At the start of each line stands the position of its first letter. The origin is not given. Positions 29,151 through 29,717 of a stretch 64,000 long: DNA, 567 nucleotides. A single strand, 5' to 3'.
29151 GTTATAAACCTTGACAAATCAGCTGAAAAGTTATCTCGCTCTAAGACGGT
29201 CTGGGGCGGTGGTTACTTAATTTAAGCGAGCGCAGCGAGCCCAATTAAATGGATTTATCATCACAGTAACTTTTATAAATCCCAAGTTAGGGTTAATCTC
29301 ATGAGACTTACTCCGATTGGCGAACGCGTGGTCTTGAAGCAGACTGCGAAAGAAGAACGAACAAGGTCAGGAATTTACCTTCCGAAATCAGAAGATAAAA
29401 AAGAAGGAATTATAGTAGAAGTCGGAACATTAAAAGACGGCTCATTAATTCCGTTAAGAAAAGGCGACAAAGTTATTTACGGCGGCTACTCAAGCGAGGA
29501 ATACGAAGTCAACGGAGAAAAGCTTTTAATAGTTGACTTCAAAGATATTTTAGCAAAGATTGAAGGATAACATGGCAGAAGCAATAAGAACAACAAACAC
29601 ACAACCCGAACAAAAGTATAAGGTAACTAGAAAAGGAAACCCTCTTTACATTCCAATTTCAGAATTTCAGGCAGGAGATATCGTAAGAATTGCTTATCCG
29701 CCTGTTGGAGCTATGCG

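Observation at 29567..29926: Orphan 114-aa gene between groES and groEL, again flanked by a duplicated junction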

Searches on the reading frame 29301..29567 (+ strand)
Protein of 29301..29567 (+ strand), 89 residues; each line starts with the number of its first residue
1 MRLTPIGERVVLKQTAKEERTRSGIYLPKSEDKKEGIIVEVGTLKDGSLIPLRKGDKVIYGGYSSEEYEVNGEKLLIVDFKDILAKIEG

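Call 4: search_protein_families(library=pfam, proteins=[window:29301-29567:+], max_evalue=1)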
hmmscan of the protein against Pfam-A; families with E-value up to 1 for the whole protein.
window:29301-29567:+ (89 aa): 1 family
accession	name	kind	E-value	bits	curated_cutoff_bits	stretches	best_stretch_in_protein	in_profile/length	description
PF00166.26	Cpn10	-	1.4e-20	73.6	21.1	1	3-87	2-93/93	Chaperonin 10 Kd subunit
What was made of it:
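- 29301..29570 (+): groES (Cpn10 co-chaperonin, 89 aa), first cistron. Pfam PF00166, E=1.4e-20, full length (call 4).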
